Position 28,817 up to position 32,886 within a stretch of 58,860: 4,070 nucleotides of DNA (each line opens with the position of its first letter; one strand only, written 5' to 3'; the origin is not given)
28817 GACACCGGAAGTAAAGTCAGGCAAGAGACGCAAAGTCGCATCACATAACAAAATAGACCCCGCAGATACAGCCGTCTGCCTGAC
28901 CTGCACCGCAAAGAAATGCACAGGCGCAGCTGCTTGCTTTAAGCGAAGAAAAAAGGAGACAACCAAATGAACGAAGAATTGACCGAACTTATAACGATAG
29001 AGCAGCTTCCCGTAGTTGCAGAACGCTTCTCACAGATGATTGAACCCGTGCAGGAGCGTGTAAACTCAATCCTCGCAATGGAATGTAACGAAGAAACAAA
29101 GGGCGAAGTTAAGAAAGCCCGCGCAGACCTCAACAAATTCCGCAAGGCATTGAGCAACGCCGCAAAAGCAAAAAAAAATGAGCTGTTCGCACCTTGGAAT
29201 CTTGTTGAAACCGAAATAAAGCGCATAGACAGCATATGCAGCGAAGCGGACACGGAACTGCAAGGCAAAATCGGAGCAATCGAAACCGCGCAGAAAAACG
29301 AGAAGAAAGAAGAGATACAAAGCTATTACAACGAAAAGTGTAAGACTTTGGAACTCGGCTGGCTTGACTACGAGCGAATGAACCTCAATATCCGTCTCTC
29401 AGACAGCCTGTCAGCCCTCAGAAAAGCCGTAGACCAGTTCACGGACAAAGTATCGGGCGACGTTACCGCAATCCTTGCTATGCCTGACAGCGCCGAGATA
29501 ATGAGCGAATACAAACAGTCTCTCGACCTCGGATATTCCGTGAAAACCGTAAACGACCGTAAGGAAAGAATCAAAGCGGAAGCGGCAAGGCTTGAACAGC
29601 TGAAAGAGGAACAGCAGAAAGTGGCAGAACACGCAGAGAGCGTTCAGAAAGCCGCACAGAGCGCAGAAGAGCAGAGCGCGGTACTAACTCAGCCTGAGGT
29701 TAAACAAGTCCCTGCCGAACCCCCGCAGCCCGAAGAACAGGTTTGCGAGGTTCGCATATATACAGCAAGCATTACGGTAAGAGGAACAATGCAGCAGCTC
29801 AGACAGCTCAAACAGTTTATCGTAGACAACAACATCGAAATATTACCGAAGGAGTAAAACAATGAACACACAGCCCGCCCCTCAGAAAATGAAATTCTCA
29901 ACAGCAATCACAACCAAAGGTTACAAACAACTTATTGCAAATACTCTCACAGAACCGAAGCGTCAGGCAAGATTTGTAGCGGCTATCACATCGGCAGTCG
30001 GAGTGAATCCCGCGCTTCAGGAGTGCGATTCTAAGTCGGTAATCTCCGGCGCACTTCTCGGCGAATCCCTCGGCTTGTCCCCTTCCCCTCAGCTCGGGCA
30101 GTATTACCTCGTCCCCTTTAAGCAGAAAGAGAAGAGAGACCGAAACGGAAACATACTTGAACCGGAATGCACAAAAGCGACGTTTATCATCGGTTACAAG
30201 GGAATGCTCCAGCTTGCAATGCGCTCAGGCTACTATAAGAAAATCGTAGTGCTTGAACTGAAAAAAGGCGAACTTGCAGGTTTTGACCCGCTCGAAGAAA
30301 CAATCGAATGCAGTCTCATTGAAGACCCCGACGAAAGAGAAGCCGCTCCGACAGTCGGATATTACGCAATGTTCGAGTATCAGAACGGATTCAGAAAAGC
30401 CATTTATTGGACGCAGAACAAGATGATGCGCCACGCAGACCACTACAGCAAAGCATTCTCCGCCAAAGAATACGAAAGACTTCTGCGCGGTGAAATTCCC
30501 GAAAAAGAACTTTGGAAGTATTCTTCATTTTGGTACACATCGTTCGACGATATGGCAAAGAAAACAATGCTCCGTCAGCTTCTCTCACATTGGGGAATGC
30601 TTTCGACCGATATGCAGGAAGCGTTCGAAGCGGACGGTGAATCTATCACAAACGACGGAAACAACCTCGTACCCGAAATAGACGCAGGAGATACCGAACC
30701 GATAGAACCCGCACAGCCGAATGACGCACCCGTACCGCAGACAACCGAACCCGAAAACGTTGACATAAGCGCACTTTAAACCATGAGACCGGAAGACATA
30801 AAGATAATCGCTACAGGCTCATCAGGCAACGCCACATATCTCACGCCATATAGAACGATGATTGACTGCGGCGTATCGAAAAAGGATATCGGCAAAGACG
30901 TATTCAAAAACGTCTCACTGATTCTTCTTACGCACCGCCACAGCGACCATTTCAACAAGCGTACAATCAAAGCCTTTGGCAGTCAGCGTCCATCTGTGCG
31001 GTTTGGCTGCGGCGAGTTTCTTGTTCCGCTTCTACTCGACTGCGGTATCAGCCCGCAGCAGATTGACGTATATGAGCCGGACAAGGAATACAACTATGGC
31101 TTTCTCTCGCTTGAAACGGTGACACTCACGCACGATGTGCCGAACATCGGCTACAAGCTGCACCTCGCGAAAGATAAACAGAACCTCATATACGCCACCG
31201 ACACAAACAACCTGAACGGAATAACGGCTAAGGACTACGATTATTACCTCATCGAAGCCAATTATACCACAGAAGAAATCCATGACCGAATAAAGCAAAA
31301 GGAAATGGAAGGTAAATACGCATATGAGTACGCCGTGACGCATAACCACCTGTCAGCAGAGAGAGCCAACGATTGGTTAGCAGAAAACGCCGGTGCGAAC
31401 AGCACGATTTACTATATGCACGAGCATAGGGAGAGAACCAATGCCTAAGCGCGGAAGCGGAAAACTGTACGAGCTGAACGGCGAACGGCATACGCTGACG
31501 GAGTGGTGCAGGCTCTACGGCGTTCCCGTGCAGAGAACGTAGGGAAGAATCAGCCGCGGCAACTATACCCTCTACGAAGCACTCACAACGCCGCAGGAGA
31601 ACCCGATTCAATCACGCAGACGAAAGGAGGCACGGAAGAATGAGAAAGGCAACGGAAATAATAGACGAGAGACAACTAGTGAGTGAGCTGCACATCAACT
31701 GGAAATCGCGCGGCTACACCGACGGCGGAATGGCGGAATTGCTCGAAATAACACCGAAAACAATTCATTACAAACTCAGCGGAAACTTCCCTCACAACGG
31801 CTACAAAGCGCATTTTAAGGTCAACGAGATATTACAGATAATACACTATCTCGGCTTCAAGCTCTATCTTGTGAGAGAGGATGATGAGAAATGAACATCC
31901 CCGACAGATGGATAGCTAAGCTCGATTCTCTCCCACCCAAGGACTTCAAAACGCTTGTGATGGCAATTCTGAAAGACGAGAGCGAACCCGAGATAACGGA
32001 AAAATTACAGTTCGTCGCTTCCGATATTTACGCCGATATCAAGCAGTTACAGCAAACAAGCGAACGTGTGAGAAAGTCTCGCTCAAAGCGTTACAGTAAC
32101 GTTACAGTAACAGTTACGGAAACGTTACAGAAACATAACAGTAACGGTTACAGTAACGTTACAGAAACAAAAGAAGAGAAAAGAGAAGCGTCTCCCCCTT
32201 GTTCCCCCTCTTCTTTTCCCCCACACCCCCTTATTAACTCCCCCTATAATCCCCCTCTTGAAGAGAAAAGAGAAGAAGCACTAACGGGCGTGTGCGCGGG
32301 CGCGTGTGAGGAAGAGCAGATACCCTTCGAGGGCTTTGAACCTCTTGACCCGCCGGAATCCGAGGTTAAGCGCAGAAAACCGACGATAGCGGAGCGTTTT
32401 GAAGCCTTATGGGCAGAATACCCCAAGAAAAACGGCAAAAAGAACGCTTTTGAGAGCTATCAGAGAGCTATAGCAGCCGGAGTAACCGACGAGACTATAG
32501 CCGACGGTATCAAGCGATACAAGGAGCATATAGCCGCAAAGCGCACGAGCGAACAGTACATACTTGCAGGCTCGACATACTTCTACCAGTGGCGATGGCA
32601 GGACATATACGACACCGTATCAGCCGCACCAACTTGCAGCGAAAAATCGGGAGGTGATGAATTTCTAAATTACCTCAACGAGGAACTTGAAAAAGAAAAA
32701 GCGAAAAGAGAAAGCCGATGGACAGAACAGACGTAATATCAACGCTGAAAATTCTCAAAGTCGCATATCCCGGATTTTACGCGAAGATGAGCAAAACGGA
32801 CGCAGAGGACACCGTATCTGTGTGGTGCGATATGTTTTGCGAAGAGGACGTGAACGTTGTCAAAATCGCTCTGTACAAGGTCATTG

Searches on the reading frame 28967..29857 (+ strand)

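Call 14: search_protein_families(library=phrogs, proteins=[window:28967-29857:+], max_evalue=0.001)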
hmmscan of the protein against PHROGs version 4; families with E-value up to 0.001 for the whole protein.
window:28967-29857:+ (296 aa): 1 family
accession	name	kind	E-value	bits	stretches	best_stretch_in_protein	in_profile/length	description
phrog_674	-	unknown function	2.3e-37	130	1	2-292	3-308/312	-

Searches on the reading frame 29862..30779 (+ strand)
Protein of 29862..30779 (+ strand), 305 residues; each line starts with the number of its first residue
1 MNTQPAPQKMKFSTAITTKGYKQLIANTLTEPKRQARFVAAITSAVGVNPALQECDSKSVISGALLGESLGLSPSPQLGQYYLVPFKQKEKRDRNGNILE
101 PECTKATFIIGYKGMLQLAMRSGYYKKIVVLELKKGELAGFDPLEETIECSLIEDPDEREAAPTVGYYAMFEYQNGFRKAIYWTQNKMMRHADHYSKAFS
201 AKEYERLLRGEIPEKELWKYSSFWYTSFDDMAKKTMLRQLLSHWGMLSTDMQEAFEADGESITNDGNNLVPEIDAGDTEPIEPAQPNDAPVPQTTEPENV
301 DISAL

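Call 14: search_protein_families(library=phrogs, proteins=[window:29862-30779:+], max_evalue=0.001)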
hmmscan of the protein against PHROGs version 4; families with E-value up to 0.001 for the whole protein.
window:29862-30779:+ (305 aa): 3 families
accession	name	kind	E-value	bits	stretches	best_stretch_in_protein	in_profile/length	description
phrog_148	-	DNA, RNA and nucleotide metabolism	1e-64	220.5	1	4-293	21-273/387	RecT-like ssDNA annealing protein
phrog_19737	-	unknown function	1.5e-13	51.9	1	33-125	31-107/108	-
phrog_34786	-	unknown function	3.6e-12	47.4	1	9-93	26-110/116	-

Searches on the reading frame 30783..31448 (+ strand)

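Call 14: search_protein_families(library=phrogs, proteins=[window:30783-31448:+], max_evalue=0.001)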
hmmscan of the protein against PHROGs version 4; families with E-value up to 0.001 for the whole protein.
window:30783-31448:+ (221 aa): 2 families
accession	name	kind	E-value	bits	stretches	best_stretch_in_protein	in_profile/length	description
phrog_392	-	other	3.6e-43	149.4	1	5-217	7-224/348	metal-dependent hydrolase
phrog_14429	-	other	1.2e-05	25.8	0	110-205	11-100/266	hydrolase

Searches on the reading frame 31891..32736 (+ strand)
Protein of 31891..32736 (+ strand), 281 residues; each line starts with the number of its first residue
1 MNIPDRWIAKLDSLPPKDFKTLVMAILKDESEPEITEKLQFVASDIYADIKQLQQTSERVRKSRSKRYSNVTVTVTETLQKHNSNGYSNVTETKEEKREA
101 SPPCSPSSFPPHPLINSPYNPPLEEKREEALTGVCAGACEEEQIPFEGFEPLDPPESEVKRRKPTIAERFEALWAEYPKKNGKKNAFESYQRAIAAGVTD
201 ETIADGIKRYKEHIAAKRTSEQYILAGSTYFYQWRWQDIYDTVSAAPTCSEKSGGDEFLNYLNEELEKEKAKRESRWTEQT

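Call 14: search_protein_families(library=phrogs, proteins=[window:31891-32736:+], max_evalue=0.001)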
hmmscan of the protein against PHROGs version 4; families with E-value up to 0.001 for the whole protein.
window:31891-32736:+ (281 aa): 10 families
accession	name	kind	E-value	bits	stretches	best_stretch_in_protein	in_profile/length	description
phrog_270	-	DNA, RNA and nucleotide metabolism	2.9e-27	97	1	84-254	110-264/383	replication initiation protein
phrog_9474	-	DNA, RNA and nucleotide metabolism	3.8e-17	63.8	1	50-254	102-263/288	replication initiation protein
phrog_16304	-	unknown function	9.5e-11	43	1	157-242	134-218/244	-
phrog_26426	-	DNA, RNA and nucleotide metabolism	9.7e-10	39.3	1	156-233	132-211/272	replication protein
phrog_9327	-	DNA, RNA and nucleotide metabolism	2.1e-09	38.4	1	66-242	85-244/276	primosomal protein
phrog_18526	-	unknown function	2.1e-07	32.1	1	168-232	51-119/157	-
phrog_3729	-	DNA, RNA and nucleotide metabolism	8.2e-07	29.5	1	168-231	250-317/356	replication initiation protein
phrog_38715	-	unknown function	9.5e-05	23.2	1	172-245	173-248/269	-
phrog_1701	-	DNA, RNA and nucleotide metabolism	0.00022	22.1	1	150-237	201-293/323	DnaD-like helicase loader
phrog_10293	-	unknown function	0.00044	21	1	167-237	14-82/185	-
